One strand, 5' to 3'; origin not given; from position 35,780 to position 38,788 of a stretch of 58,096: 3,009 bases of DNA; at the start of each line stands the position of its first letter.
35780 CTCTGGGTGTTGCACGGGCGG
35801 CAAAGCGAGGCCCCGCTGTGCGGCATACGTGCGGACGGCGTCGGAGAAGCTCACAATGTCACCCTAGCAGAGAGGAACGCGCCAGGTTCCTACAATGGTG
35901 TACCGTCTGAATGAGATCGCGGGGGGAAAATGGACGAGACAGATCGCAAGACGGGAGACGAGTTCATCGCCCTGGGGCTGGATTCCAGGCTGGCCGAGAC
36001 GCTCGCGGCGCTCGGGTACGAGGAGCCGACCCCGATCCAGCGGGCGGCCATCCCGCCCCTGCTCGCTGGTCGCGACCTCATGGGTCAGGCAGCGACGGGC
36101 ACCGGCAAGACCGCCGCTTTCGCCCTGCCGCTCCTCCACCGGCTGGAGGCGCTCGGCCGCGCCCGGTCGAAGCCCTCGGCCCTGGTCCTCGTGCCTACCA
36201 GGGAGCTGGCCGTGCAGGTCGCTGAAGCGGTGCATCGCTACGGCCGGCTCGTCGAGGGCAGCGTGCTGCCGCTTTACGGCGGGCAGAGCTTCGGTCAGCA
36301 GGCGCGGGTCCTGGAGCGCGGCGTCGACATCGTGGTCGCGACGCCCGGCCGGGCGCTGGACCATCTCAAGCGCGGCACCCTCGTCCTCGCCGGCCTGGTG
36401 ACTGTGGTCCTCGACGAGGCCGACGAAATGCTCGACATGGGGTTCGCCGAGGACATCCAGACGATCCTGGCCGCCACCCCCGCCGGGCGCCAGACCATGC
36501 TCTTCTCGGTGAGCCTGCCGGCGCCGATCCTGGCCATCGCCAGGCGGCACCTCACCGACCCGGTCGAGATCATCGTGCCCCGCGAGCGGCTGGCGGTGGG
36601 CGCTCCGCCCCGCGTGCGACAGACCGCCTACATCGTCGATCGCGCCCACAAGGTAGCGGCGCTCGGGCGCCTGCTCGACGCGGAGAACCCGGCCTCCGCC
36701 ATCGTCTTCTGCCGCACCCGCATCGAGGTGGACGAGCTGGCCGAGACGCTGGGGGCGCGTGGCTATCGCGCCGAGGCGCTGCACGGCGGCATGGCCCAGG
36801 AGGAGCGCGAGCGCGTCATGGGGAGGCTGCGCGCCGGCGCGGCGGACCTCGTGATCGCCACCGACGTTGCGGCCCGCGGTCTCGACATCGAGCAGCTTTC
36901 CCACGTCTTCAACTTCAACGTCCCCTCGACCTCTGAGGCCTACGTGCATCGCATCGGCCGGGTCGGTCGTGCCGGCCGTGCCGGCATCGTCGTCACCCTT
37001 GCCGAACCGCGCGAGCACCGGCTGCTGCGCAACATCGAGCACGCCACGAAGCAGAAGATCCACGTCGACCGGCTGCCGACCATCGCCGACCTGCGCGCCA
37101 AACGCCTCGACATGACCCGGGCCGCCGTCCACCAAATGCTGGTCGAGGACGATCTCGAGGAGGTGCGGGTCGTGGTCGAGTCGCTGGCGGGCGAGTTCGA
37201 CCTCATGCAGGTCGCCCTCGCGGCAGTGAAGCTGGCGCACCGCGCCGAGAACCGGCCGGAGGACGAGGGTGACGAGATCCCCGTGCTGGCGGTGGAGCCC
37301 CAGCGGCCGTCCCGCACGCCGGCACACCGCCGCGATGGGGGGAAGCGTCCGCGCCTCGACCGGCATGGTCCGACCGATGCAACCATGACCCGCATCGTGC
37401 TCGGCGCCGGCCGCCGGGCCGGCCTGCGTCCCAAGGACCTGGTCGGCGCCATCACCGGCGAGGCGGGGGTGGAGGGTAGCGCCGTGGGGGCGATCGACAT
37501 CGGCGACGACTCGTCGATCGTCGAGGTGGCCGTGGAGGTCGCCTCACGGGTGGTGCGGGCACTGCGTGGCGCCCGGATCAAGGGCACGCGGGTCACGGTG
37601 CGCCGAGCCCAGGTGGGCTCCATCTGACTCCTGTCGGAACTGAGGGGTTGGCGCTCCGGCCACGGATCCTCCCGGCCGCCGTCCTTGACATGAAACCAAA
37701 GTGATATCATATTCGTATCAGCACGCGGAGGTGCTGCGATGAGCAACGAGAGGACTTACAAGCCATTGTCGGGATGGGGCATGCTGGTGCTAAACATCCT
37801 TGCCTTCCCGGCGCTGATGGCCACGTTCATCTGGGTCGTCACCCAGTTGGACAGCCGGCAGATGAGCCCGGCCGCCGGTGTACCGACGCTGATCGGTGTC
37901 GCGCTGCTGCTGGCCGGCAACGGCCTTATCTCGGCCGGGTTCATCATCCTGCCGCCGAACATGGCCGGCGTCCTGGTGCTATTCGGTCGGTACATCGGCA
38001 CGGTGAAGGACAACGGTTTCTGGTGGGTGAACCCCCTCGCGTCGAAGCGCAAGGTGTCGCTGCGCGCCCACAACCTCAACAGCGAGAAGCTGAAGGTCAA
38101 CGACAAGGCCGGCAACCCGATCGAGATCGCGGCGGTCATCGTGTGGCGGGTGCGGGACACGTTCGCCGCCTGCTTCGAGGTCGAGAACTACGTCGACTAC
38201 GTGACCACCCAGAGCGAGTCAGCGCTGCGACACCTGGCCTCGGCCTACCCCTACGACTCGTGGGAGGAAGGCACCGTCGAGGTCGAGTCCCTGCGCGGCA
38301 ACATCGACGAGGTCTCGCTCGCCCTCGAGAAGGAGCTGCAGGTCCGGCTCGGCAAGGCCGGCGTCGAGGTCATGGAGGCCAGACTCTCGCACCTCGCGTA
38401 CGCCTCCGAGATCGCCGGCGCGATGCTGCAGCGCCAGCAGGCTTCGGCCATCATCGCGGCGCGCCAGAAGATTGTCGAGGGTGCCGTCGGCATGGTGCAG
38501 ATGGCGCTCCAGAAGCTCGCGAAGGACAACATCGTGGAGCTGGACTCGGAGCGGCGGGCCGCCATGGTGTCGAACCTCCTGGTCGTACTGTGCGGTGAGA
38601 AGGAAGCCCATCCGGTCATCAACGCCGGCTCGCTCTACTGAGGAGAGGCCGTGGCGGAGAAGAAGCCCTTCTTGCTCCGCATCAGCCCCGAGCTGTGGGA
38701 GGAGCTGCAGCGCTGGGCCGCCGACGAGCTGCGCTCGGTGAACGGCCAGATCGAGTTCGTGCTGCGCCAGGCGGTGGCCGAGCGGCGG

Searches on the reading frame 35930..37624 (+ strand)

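Call 10: search_protein_families(library=pfam, proteins=[window:35930-37624:+], max_evalue=0.001)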
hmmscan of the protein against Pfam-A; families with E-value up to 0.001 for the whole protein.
window:35930-37624:+ (565 aa): 4 families
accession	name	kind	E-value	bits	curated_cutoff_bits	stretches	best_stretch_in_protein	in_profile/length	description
PF00270.35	DEAD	-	1.4e-44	152.2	26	1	34-197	1-161/167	DEAD/DEAH box helicase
PF00271.37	Helicase_C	-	3e-30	105.1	23.5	1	241-349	2-110/110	Helicase conserved C-terminal domain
PF03880.21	DbpA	-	1.6e-21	76.5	25.6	1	488-559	1-72/72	DbpA RNA binding domain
PF25399.1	DeaD_dimer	-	1.2e-06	28.8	23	1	383-440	1-60/67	RNA helicase DeaD dimerization domain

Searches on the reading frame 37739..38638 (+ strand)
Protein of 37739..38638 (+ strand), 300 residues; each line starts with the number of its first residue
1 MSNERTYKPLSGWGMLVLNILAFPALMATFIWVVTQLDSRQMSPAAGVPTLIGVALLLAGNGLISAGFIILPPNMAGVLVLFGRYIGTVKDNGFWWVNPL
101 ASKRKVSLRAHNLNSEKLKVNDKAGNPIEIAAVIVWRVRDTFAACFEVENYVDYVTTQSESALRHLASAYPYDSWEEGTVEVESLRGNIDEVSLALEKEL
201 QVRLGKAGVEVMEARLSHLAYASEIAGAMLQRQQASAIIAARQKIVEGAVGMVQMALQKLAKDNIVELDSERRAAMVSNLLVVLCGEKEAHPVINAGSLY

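Call 10: search_protein_families(library=pfam, proteins=[window:37739-38638:+], max_evalue=0.001)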
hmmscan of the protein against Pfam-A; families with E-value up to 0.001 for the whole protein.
window:37739-38638:+ (300 aa): 1 family
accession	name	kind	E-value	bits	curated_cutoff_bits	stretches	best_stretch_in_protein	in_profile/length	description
PF01145.31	Band_7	-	9.7e-24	84.8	23.6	1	70-247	2-173/176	SPFH domain / Band 7 family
